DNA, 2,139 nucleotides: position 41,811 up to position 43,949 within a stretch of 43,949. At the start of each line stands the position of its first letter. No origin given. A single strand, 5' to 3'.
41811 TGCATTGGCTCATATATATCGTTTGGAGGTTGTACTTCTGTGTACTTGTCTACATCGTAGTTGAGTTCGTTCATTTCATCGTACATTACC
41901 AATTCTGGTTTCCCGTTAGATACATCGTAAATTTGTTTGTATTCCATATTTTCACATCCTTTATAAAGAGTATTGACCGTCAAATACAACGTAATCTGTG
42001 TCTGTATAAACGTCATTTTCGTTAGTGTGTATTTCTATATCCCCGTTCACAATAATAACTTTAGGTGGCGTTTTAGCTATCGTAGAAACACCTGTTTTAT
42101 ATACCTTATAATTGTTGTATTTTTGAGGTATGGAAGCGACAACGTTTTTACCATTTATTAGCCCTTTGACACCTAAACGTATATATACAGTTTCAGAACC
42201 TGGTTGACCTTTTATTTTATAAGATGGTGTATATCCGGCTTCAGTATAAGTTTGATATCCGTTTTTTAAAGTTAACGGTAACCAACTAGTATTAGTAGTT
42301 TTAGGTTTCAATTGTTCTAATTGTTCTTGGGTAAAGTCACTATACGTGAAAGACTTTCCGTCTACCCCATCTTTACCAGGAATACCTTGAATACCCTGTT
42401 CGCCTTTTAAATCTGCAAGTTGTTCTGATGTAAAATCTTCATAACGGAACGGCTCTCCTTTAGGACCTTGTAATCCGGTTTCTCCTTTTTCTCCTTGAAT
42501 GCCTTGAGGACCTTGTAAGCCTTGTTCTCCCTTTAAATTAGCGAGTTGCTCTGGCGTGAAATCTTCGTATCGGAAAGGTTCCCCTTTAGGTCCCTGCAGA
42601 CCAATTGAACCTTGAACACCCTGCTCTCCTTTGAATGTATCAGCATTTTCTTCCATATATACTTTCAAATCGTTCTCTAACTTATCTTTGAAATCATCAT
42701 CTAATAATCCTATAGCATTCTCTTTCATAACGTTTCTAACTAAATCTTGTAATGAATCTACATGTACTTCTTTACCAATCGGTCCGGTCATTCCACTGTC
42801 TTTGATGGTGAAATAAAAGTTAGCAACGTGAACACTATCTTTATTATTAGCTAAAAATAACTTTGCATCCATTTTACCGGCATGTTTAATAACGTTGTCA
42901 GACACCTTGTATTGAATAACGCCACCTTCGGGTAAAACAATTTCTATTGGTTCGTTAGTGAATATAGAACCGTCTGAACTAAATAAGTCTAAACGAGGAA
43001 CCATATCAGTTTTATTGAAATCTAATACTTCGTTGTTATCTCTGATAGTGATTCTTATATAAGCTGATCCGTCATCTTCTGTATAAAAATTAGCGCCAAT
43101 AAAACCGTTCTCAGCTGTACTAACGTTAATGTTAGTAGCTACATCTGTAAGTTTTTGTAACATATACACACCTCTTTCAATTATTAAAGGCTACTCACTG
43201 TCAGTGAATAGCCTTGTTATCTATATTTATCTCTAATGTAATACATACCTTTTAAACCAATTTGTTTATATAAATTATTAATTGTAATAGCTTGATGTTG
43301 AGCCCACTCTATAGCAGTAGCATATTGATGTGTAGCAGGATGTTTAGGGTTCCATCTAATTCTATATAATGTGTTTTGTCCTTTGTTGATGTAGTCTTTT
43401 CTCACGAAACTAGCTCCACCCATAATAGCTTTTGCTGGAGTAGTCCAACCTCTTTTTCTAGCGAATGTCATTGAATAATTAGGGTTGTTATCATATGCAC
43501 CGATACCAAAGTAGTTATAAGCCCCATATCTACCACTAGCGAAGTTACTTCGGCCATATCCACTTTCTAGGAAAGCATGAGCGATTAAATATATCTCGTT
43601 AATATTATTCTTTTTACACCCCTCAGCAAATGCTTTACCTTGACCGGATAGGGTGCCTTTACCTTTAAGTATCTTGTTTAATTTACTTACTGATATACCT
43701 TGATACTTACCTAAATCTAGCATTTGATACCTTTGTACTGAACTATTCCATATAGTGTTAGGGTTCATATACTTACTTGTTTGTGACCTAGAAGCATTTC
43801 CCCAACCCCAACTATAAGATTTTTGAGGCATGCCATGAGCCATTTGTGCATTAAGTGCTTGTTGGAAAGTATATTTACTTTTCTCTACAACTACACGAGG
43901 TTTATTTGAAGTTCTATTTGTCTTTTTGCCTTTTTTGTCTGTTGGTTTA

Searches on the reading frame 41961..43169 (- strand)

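Call 35: search_protein_families(library=pfam, proteins=[window:41961-43169:-], max_evalue=0.01)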
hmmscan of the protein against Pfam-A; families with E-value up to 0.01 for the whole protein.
window:41961-43169:- (402 aa): 3 families
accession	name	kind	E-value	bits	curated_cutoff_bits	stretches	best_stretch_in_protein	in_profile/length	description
PF10651.15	BppU_N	-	6.7e-23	81.4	23.1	1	13-148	4-141/142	BppU N-terminal domain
PF01391.23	Collagen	-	7.9e-07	29.2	27.2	1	214-238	7-31/60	Collagen triple helix repeat (20 copies)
PF17891.6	FluMu_N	-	0.0043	17.2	25.8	0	275-288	24-37/49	Mu-like prophage FluMu N-terminal domain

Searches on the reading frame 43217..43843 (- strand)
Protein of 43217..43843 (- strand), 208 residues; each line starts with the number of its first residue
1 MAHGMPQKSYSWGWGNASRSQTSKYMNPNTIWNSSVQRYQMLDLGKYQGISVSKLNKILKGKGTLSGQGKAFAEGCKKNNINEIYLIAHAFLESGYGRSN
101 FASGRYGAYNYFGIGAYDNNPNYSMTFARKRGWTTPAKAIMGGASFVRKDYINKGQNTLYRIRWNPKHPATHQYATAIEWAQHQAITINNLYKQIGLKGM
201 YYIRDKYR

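Call 35: search_protein_families(library=pfam, proteins=[window:43217-43843:-], max_evalue=0.01)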
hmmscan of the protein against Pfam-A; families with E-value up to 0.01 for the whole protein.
window:43217-43843:- (208 aa): 1 family
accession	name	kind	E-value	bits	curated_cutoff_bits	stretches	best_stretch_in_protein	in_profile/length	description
PF01832.25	Glucosaminidase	-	2.9e-13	51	30.2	1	70-192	2-122/123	Mannosyl-glycoprotein endo-beta-N-acetylglucosaminidase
